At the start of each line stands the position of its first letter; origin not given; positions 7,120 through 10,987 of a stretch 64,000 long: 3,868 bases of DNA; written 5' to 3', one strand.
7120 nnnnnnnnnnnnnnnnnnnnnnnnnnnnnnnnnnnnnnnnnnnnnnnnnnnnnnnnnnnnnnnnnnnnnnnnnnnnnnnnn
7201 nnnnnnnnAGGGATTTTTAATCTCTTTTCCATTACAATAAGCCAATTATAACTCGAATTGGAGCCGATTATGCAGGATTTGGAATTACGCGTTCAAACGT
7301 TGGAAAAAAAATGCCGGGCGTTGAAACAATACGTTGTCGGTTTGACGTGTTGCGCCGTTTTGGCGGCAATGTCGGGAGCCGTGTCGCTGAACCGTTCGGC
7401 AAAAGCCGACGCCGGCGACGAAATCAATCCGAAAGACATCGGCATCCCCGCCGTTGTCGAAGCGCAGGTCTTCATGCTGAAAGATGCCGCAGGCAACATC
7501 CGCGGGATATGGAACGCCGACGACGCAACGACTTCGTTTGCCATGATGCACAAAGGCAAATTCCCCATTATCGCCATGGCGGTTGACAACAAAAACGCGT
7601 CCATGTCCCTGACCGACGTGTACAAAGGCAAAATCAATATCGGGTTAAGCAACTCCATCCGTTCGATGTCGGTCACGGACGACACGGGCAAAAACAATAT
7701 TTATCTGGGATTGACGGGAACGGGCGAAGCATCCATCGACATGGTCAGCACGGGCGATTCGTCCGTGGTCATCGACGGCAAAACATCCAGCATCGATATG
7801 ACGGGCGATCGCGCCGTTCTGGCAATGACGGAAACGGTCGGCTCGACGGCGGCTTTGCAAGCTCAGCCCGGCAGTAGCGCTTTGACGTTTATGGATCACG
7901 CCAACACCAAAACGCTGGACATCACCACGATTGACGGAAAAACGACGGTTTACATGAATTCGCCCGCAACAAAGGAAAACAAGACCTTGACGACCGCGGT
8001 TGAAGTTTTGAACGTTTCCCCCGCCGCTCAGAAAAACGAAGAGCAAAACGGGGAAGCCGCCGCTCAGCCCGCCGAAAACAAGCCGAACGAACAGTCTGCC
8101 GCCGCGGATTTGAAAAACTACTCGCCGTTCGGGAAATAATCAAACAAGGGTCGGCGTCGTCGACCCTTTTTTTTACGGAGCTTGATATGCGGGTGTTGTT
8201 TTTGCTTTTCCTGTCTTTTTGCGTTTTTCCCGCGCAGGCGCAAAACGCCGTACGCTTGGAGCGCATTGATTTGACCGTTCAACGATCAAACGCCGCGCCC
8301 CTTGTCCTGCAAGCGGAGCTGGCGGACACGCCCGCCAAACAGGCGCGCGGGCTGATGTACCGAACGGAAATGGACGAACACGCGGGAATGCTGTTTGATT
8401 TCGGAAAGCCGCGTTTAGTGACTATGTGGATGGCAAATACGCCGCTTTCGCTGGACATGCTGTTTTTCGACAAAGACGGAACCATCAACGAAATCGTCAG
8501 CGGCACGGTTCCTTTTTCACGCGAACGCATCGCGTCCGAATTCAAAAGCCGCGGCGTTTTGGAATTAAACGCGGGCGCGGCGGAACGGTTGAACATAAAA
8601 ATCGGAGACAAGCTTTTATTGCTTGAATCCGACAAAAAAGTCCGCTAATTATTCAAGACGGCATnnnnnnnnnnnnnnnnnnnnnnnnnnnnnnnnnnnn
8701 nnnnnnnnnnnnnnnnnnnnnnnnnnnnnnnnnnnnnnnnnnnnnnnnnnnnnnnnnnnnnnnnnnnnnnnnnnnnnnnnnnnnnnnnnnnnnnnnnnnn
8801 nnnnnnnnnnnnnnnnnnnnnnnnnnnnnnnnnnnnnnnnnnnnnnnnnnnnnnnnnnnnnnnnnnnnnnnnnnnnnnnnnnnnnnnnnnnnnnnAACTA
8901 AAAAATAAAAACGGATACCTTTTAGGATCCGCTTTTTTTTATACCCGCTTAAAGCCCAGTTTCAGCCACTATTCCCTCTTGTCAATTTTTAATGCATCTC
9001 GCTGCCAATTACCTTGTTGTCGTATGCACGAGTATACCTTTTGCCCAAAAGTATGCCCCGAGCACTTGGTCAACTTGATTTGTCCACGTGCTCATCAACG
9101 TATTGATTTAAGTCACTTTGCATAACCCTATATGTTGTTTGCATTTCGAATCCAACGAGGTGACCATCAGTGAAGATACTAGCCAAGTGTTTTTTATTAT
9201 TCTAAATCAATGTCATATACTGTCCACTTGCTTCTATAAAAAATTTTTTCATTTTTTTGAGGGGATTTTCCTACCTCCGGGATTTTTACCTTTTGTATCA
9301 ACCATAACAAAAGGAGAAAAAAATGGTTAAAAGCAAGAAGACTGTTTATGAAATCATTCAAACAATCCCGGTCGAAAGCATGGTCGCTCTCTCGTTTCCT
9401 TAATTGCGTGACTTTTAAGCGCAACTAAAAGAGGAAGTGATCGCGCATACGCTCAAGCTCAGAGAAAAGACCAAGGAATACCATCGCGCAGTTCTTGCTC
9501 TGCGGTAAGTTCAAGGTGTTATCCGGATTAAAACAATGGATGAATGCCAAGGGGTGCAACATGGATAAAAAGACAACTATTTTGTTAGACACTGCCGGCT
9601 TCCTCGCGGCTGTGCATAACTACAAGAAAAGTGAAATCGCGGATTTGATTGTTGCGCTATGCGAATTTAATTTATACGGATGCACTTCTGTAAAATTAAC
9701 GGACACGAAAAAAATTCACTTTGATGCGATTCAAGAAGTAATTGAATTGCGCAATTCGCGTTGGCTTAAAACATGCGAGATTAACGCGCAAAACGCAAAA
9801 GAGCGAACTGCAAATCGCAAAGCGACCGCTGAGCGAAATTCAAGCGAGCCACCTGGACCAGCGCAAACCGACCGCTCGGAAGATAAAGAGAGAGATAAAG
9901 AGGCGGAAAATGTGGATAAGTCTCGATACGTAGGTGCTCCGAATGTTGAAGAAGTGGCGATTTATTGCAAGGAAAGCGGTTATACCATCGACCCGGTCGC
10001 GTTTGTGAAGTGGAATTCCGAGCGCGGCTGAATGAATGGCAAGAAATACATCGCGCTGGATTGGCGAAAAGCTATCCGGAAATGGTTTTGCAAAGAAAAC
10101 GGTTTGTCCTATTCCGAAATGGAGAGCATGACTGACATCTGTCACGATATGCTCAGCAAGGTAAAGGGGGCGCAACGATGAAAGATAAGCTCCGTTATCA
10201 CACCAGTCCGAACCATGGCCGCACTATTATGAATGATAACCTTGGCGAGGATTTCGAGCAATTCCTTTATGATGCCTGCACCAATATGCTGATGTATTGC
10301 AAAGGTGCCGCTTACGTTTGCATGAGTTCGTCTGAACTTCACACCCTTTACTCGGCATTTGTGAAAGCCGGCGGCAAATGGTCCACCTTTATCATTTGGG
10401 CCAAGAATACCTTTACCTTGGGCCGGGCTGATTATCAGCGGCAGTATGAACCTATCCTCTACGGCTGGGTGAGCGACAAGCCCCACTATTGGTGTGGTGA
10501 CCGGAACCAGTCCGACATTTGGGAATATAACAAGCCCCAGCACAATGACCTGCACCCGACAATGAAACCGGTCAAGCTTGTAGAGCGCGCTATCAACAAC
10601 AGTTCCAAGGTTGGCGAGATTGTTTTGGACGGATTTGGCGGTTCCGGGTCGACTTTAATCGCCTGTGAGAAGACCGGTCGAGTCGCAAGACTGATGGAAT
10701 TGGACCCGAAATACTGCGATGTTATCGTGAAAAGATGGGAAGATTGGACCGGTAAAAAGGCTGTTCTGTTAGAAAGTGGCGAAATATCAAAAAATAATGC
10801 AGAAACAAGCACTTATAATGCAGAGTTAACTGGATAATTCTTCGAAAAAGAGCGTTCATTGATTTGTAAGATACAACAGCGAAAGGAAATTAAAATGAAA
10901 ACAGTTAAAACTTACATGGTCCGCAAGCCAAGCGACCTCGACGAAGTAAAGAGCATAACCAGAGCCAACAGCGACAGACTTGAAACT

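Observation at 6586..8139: Candidate Panacea-antitoxin-led two-gene module with a perfect palindromic operator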

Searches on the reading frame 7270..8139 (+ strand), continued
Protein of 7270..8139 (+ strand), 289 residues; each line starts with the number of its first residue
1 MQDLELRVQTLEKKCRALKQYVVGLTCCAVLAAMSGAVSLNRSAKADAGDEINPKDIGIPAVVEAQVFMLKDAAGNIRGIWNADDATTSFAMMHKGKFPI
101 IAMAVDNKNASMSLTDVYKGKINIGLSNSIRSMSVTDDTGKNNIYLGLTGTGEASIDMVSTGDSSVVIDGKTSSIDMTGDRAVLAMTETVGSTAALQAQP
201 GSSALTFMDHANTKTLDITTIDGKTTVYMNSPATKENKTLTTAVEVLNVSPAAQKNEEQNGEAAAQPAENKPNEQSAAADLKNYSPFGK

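Call 65: find_related_loci(query=A1, collection=viral_contigs, flank=5000)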
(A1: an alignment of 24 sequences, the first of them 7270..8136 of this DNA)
Query A1 (289 aa) in viral_contigs; peptide patterns used: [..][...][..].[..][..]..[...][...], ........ (x = any residue, [..] = any of these).
45 stretches matched a pattern, but none encodes a relative of the query by tblastn (E <= 1e-3).

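Call 67: find_related_loci(query=A1, collection=metagenome_contigs, flank=6000)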
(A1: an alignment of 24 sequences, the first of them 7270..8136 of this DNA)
Query A1 (289 aa) in metagenome_contigs; peptide patterns used: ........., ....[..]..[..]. (x = any residue, [..] = any of these).
96 stretches matched a pattern; 18 encode a relative of the query (tblastn E <= 1e-3); 18 distinct loci.
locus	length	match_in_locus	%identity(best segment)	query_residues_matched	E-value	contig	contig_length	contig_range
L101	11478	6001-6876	99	1-289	0e+0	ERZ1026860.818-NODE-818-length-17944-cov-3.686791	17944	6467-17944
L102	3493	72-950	87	1-289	4e-176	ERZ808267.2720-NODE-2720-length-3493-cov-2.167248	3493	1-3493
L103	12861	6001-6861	84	1-289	5e-163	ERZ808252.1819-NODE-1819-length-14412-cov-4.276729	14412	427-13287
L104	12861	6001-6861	84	1-289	1e-162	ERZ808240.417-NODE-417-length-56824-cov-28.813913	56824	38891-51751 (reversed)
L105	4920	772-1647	73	1-289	2e-140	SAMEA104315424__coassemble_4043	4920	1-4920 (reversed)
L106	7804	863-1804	56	1-289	4e-107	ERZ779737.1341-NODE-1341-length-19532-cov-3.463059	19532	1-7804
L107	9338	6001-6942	56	1-289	8e-107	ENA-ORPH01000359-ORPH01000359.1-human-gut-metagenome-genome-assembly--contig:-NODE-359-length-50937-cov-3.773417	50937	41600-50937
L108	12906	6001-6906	55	1-289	5e-106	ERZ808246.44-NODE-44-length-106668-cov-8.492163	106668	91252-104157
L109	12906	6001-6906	55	1-289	8e-106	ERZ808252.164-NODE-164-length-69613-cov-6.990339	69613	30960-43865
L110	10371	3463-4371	54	1-289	3e-102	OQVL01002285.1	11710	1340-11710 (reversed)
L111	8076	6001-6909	54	1-289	3e-102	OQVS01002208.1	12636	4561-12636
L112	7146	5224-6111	57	1-289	9e-101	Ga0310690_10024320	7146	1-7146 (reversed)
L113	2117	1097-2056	52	1-289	5e-105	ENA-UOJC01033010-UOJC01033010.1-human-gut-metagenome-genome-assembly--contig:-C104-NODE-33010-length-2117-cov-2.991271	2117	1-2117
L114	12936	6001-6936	52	1-289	8e-100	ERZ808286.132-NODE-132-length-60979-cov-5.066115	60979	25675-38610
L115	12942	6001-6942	52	1-289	7e-93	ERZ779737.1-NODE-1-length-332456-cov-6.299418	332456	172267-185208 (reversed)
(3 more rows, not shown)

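Call 72: find_encoding_contigs(protein=P0158, flank=5000, max_places=4)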
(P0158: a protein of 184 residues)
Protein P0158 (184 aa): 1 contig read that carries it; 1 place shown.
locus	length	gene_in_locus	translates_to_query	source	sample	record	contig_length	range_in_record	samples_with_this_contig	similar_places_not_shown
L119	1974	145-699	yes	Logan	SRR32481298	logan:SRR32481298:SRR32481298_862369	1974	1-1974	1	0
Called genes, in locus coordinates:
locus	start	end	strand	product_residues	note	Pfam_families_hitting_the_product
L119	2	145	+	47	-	?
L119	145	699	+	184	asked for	-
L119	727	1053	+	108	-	-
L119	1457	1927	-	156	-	-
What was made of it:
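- Tried and rejected: The contig was too short to be informative (call 72).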

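Call 80: search_dna_similar(query=window:7270-8136:+, collection=plasmids, mode=protein, max_rows=8)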
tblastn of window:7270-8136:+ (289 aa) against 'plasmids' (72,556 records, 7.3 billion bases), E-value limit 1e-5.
No match.

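Call 83: search_dna_similar(query=window:7270-8136:+, collection=phages, mode=protein, max_rows=8)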
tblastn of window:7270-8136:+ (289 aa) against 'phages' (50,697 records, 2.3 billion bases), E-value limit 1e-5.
No match.

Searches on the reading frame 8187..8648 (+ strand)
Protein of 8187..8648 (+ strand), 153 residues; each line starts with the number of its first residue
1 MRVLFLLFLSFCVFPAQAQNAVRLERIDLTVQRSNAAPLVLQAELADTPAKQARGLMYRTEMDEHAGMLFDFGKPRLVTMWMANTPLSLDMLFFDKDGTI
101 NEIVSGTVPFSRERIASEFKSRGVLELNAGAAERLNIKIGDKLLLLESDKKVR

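Call 3: search_protein_families(library=pfam, proteins=[window:8187-8648:+], max_evalue=0.1)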
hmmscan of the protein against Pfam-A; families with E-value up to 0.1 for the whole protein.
window:8187-8648:+ (153 aa): 1 family
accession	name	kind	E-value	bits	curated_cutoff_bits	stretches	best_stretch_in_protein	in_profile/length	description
PF02643.20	DUF192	-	1.8e-31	108.6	27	1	42-143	2-94/96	Uncharacterized ACR, COG1430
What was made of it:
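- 8187..8648 (+): DUF192 gene (153 aa, with a signal peptide). It is the most constant neighbour of B across lineages. Pfam DUF192 E 1.8e-31 (call 3).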

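Call 4: search_protein_families(library=ncbifam, proteins=[window:8187-8648:+], max_evalue=0.1)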
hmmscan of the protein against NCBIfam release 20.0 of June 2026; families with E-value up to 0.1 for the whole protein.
window:8187-8648:+ (153 aa): 1 family
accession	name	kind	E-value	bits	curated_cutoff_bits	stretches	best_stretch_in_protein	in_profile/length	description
NF002996.0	PRK03760.1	equivalog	0.00042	20.2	146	1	39-143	13-114/121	hypothetical protein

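Call 63: search_protein_families(library=padloc, proteins=[window:8187-8648:+], max_evalue=0.1)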
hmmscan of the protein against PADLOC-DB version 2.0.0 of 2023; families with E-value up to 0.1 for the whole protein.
window:8187-8648:+ (153 aa): 0 families

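Call 64: search_protein_families(library=phrogs, proteins=[window:8187-8648:+], max_evalue=0.1)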
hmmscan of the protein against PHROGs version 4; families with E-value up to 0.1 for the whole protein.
window:8187-8648:+ (153 aa): 0 families

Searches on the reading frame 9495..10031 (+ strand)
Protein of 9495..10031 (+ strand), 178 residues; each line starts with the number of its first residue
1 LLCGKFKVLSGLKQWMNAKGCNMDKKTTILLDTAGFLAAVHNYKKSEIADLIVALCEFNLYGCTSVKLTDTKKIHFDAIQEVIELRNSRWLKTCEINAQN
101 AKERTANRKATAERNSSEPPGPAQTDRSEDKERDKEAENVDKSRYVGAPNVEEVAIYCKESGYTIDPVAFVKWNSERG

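Call 76: search_protein_families(library=pfam, proteins=[window:9495-10031:+], max_evalue=0.001)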
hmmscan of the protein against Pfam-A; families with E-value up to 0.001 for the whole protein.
window:9495-10031:+ (178 aa): 1 family
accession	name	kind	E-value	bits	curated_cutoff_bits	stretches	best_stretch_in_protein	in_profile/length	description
PF19808.4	DUF6291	-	1.6e-06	28.6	27.2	1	44-106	16-77/79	Family of unknown function (DUF6291)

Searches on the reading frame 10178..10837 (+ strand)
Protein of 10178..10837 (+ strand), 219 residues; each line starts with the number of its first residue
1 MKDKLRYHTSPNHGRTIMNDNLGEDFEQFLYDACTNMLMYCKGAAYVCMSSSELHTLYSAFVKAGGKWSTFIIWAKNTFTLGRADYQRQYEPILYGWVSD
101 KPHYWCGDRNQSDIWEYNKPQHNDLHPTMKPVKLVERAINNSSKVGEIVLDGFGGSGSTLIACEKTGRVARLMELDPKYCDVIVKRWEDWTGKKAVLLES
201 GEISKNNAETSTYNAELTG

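Call 76: search_protein_families(library=pfam, proteins=[window:10178-10837:+], max_evalue=0.001)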
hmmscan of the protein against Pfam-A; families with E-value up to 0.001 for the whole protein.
window:10178-10837:+ (219 aa): 1 family
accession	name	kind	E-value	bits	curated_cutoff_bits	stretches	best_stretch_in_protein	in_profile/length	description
PF01555.25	N6_N4_Mtase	-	9.8e-21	75.1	26.7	1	54-184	61-220/221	DNA methylase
